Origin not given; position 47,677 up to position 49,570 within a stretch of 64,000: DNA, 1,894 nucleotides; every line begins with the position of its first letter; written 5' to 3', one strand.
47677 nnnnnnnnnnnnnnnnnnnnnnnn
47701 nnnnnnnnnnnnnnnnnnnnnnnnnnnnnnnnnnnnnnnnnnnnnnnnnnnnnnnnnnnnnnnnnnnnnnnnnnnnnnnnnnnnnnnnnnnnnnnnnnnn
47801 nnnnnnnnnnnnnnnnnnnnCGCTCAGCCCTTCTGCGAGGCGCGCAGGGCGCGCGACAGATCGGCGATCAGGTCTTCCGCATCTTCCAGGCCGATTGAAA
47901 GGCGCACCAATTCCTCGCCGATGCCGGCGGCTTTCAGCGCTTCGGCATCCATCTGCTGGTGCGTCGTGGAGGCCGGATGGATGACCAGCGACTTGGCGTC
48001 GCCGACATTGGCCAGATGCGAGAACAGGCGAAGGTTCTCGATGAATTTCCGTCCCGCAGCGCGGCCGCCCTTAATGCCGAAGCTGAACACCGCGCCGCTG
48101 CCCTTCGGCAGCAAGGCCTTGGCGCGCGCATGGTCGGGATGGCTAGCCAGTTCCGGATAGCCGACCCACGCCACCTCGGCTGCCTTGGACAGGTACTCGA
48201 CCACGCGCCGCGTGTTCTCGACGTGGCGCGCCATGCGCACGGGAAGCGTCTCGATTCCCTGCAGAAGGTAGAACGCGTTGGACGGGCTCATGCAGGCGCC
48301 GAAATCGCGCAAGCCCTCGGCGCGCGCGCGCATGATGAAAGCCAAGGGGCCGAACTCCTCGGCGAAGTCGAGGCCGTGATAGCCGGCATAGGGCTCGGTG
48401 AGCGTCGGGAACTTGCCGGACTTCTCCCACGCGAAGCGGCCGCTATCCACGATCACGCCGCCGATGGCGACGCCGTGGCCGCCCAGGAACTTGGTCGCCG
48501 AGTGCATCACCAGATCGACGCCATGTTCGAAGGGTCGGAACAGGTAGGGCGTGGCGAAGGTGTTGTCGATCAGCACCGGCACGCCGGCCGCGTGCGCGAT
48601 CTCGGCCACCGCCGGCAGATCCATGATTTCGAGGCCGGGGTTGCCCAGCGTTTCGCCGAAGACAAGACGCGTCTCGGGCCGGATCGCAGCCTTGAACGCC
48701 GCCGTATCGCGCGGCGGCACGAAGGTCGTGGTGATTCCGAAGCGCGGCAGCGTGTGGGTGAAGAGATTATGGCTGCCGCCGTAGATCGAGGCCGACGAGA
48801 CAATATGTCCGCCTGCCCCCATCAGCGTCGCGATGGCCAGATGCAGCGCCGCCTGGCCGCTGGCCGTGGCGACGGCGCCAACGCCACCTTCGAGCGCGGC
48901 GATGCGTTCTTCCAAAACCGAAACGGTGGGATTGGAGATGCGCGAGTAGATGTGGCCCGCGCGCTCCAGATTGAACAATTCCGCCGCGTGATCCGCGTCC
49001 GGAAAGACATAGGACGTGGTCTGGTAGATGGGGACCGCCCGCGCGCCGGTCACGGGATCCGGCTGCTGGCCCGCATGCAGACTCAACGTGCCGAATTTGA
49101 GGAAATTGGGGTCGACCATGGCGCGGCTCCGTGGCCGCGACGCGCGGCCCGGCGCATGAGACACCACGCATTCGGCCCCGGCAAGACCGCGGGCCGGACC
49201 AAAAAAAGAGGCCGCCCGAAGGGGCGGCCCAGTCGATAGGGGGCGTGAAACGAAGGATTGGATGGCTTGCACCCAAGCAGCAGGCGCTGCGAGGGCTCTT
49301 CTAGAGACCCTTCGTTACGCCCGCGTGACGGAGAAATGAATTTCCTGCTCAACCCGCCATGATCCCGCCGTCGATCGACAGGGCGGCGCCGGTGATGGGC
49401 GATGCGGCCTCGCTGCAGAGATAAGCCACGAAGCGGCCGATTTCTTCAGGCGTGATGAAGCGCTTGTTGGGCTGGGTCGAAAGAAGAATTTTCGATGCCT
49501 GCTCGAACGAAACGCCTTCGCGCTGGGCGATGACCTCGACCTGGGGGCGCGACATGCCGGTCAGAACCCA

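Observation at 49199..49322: Unrecognised multi-stem RNA plus terminator in the metY leader: candidate new riboswitch/attenuator or sRNA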

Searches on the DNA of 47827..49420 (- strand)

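Call 4: search_rna_families(source=window, start=49050, end=49420, threshold=evalue, max_evalue=10, show_alignments=4)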
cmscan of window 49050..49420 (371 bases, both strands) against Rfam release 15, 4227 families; matches with E-value up to 10: 3.
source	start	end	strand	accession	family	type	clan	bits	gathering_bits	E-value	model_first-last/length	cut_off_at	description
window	49202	49268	-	RF02651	SorY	Gene; sRNA;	-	25.5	111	0.0032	1-83/83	no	Singlet oxygen resistance RNA Y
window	49194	49268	-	RF00519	suhB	Gene; sRNA;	CL00108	24.2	41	0.006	1-77/77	no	Makes More Granules Regulator RNA (mmgR)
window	49202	49336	-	RF02356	BjrC1505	Gene; sRNA;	-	16.5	50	0.86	1-140/140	no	Alphaproteobacterial sRNA BjrC1505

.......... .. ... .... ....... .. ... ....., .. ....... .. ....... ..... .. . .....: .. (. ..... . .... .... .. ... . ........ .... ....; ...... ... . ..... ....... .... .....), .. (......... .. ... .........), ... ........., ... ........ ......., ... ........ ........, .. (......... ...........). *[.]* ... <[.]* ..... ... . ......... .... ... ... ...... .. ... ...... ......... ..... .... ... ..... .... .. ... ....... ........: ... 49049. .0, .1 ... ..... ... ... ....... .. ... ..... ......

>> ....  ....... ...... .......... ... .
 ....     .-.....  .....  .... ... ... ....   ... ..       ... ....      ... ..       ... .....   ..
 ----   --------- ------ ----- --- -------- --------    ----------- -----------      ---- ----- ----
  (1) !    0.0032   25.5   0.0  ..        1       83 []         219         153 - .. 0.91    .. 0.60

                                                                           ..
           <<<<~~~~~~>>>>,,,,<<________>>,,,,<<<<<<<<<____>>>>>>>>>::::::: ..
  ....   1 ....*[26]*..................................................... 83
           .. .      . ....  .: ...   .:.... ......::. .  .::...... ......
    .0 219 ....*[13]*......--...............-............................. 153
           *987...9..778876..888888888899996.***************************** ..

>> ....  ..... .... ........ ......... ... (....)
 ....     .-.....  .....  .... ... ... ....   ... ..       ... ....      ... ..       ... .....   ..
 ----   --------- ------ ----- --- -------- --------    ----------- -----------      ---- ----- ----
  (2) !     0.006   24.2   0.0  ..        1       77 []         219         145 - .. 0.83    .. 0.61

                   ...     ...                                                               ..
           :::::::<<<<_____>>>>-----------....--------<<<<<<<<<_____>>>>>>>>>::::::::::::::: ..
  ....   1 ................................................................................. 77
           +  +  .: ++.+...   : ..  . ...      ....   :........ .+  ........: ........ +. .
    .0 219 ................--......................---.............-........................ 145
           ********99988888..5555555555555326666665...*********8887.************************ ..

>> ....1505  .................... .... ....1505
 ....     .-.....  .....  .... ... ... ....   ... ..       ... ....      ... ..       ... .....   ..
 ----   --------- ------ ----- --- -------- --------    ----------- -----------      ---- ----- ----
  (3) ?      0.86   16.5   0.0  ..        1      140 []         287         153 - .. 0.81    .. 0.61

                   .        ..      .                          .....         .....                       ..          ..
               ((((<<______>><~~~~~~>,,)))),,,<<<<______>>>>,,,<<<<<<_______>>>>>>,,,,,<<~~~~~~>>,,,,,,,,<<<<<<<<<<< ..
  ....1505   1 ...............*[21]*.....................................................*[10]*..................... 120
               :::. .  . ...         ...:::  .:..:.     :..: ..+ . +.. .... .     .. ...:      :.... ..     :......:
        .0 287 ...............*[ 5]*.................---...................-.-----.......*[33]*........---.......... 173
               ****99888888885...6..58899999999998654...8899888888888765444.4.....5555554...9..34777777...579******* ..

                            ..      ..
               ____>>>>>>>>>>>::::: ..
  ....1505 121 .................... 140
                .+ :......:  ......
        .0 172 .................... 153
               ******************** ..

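Call 12: search_rna_families(sources=[L001, L002, L003, L004, L005, L006, L007, L008, L009, L010, L011, L012, L013, L014, L015, L016, L017, L018, L019, L020], threshold=gathering)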
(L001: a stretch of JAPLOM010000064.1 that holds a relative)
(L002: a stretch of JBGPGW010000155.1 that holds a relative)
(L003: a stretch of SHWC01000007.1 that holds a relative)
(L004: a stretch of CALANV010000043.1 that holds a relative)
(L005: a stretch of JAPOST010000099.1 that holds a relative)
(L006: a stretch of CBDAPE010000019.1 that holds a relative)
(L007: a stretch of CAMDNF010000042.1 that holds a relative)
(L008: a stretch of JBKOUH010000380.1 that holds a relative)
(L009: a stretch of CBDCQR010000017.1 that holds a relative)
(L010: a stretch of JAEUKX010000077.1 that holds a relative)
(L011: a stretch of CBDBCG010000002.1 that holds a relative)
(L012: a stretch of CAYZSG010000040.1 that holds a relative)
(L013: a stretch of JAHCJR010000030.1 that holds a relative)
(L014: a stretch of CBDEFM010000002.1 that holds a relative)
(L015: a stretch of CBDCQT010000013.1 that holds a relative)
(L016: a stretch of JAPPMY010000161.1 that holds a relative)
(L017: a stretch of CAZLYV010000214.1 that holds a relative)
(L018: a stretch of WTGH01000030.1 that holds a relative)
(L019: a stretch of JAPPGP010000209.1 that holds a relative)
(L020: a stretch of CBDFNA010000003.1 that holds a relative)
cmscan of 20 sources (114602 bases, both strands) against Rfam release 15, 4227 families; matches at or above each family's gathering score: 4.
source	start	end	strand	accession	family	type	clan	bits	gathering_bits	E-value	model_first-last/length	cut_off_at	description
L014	5354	5426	-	RF00005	tRNA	Gene; tRNA;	CL00001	67.4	29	2.9e-12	1-71/71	no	tRNA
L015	5354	5426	-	RF00005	tRNA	Gene; tRNA;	CL00001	67.4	29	2.9e-12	1-71/71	no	tRNA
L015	5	75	+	RF00005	tRNA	Gene; tRNA;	CL00001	64.6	29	1.7e-11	1-71/71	no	tRNA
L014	1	59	+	RF00005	tRNA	Gene; tRNA;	CL00001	34.2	29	0.004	13-71/71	5'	tRNA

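Call 28: search_rna_families(sources=[L002, L004, L013, L017, L028, L033, L035, L040, L042, L046, L051], threshold=evalue, max_evalue=10, show_alignments=3)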
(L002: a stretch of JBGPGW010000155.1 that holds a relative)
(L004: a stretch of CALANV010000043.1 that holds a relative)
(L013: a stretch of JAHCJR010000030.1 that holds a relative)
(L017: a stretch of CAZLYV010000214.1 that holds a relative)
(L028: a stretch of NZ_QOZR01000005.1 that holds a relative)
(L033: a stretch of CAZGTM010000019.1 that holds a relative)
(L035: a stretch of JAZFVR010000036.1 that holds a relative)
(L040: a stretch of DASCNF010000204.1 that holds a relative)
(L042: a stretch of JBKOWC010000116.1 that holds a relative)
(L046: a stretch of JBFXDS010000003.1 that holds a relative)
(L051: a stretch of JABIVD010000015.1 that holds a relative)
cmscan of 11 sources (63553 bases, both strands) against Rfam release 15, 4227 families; matches with E-value up to 10: 34.
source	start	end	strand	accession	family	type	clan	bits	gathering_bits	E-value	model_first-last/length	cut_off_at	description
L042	5104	5191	-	RF00435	ROSE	Cis-reg; thermoregulator;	-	50.3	45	0.00015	1-94/94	no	Repression of heat shock gene expression (ROSE) element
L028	5125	5218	-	RF00435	ROSE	Cis-reg; thermoregulator;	-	45.7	45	0.0012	1-94/94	no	Repression of heat shock gene expression (ROSE) element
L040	2190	2333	+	RF02356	BjrC1505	Gene; sRNA;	-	43.1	50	8.5e-05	1-140/140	no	Alphaproteobacterial sRNA BjrC1505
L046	2101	2246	+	RF02356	BjrC1505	Gene; sRNA;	-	40.7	50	0.00032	1-140/140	no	Alphaproteobacterial sRNA BjrC1505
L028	2126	2263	+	RF02356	BjrC1505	Gene; sRNA;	-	39.2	50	0.00072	1-140/140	no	Alphaproteobacterial sRNA BjrC1505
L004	2063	2220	+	RF02356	BjrC1505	Gene; sRNA;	-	35.9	50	0.0042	1-140/140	no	Alphaproteobacterial sRNA BjrC1505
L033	5396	5428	+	RF02064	STnc370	Gene; sRNA;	-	30.5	54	4.2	32-64/71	no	Enterobacterial sRNA STnc370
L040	2243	2333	+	RF02651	SorY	Gene; sRNA;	-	29.4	111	0.059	1-83/83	no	Singlet oxygen resistance RNA Y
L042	2101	2254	+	RF02356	BjrC1505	Gene; sRNA;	-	28.1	50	0.29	1-140/140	no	Alphaproteobacterial sRNA BjrC1505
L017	1084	1250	+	RF02356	BjrC1505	Gene; sRNA;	-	27.1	50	0.48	1-140/140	no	Alphaproteobacterial sRNA BjrC1505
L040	2272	2341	+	RF00519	suhB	Gene; sRNA;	CL00108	27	41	0.19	1-77/77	no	Makes More Granules Regulator RNA (mmgR)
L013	2222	2303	+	RF00519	suhB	Gene; sRNA;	CL00108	25.8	41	0.4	1-77/77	no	Makes More Granules Regulator RNA (mmgR)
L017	1186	1258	+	RF00519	suhB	Gene; sRNA;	CL00108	25.7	41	0.41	1-77/77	no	Makes More Granules Regulator RNA (mmgR)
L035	2322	2398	+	RF00519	suhB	Gene; sRNA;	CL00108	25.3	41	0.53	1-77/77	no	Makes More Granules Regulator RNA (mmgR)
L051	2379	2418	+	RF00489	ctRNA_p42d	Gene; antisense;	-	24.2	50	0.76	1-46/46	no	ctRNA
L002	2228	2369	+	RF02356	BjrC1505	Gene; sRNA;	-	24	50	2.5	1-140/140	no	Alphaproteobacterial sRNA BjrC1505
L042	2190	2262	+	RF00519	suhB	Gene; sRNA;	CL00108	24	41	1.1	1-77/77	no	Makes More Granules Regulator RNA (mmgR)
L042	2171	2252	+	RF02784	SorX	Gene; sRNA;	-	23.6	46.6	0.24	1-73/73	no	Singlet oxygen resistance RNA X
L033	2230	2305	+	RF00519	suhB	Gene; sRNA;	CL00108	23.3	41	1.7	1-77/77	no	Makes More Granules Regulator RNA (mmgR)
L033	1434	1530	-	RF03365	mir-1236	Gene; miRNA;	-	23.2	115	9.3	1-102/102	no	mir-1236 microRNA precursor family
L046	2183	2254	+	RF00519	suhB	Gene; sRNA;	CL00108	23.2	41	1.8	1-77/77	no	Makes More Granules Regulator RNA (mmgR)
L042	5105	5193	-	RF02523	ROSE_3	Cis-reg; thermoregulator;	-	23.1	43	1.9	1-69/69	no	Repression of heat shock gene expression (ROSE) element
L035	3666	3708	-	RF04308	HCV_SL2531-SL2549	Cis-reg;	-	23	56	1.8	1-72/72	no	Hepatitis C virus stem-loop SL2531 and SL2549AU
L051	2346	2422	+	RF00519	suhB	Gene; sRNA;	CL00108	22.4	41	3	1-77/77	no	Makes More Granules Regulator RNA (mmgR)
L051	2296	2413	+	RF02344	ar14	Gene; sRNA;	-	22.2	58.8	5.5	1-123/123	no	Alphaproteobacterial ar14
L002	2282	2377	+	RF00519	suhB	Gene; sRNA;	CL00108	21.9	41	3.8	1-77/77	no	Makes More Granules Regulator RNA (mmgR)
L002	3708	3774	-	RF01523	TB10Cs1H2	Gene; snRNA; snoRNA; HACA-box;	-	21.9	50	6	1-63/63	no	Trypanosomatid snoRNA TB10Cs1H2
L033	5402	5550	-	RF02144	rsmX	Gene;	CL00106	21.6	56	8.2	1-114/114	no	rsmX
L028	2199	2272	+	RF00519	suhB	Gene; sRNA;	CL00108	20.9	41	7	1-77/77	no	Makes More Granules Regulator RNA (mmgR)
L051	2180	2251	-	RF02523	ROSE_3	Cis-reg; thermoregulator;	-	20.3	43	9.8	1-69/69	no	Repression of heat shock gene expression (ROSE) element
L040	2175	2334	+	RF00022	GcvB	Gene;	-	20.2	42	3.5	1-204/204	no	GcvB RNA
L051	867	970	-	RF02791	CcsR1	Gene; sRNA;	-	19.6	65.3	2.8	1-83/83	no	Conserved CCUCCUCCC motif stress-induced RNA 1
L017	1178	1248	+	RF02784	SorX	Gene; sRNA;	-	18.9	46.6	6.2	1-73/73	no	Singlet oxygen resistance RNA X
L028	135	220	-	RF00223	IRES_Bip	Cis-reg; IRES;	-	18.1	40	0.28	1-263/263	no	bip internal ribosome entry site (IRES)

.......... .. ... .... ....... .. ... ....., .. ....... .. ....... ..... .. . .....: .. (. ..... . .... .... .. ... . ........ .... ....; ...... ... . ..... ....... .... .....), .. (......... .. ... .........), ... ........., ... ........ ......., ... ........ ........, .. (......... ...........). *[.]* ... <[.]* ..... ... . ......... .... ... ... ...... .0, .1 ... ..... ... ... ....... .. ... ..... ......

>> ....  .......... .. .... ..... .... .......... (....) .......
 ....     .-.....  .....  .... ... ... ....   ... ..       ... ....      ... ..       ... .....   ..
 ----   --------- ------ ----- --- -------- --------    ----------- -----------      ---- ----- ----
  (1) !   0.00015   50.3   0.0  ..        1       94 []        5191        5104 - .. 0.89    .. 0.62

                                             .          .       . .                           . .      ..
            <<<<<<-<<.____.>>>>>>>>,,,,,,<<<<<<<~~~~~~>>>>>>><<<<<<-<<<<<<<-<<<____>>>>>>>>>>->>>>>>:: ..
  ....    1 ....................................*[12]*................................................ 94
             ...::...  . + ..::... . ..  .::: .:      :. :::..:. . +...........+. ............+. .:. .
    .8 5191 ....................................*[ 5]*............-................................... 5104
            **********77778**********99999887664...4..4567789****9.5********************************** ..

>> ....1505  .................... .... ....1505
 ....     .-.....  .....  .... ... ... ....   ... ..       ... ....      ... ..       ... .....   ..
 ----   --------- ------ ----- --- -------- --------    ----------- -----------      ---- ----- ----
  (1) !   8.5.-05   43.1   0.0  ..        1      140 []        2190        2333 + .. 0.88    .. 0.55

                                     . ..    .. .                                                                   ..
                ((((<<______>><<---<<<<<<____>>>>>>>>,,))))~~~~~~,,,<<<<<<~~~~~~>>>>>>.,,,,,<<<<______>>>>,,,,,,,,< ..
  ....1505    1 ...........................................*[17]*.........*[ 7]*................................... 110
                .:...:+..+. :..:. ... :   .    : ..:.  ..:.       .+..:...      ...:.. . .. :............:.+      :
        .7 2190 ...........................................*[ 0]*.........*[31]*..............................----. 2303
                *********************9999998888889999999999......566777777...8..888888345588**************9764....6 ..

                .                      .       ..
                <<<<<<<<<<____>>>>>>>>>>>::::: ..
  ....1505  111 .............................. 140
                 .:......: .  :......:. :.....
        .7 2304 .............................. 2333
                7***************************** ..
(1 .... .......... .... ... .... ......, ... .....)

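Call 47: build_rna_model(alignment_id=A5, structure=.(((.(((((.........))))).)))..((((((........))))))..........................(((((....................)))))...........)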
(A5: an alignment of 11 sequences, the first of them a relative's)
Model R1 built from alignment A5 (11 sequences, 117 columns); structure: as given.
model positions 106; base pairs 19; branch points 2; effective number of sequences 2.18; information 0.59 bits per position. Calibrated on 0.2 Mb of random sequence (short: E-values are rough).
structure used (alignment columns):
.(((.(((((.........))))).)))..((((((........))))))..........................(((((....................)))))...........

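Call 48: search_with_rna_model(model_id=R1, source=window, filters=off, max_evalue=10, show_alignments=2)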
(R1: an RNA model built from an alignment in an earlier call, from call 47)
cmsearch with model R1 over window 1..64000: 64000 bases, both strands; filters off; matches with E-value up to 10: 16.
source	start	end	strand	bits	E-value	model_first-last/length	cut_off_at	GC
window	49198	49315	-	22.7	0.00021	1-106/106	no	0.61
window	42613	42727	+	11.5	0.18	1-106/106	no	0.57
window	53873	53911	+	7.1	2.6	56-95/106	no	0.67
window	18829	18851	-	6.7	3.3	2-26/106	no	0.74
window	21113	21179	-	6.5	3.8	1-106/106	no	0.54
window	18828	18910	+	6.4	3.9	1-106/106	no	0.65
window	43206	43250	-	6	4.9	49-95/106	no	0.62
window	35925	35953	+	6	5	67-95/106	no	0.72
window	38113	38153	+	5.9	5.2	55-95/106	no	0.63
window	27291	27316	+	5.9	5.2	70-95/106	no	0.69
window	32332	32390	-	5.3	7.8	1-106/106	no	0.58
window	26019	26111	+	5.2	7.9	1-106/106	no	0.61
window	31823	31849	-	5.2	7.9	69-95/106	no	0.59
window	62349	62415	-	5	9.2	1-106/106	no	0.48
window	35931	35959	-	5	9.4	67-95/106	no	0.69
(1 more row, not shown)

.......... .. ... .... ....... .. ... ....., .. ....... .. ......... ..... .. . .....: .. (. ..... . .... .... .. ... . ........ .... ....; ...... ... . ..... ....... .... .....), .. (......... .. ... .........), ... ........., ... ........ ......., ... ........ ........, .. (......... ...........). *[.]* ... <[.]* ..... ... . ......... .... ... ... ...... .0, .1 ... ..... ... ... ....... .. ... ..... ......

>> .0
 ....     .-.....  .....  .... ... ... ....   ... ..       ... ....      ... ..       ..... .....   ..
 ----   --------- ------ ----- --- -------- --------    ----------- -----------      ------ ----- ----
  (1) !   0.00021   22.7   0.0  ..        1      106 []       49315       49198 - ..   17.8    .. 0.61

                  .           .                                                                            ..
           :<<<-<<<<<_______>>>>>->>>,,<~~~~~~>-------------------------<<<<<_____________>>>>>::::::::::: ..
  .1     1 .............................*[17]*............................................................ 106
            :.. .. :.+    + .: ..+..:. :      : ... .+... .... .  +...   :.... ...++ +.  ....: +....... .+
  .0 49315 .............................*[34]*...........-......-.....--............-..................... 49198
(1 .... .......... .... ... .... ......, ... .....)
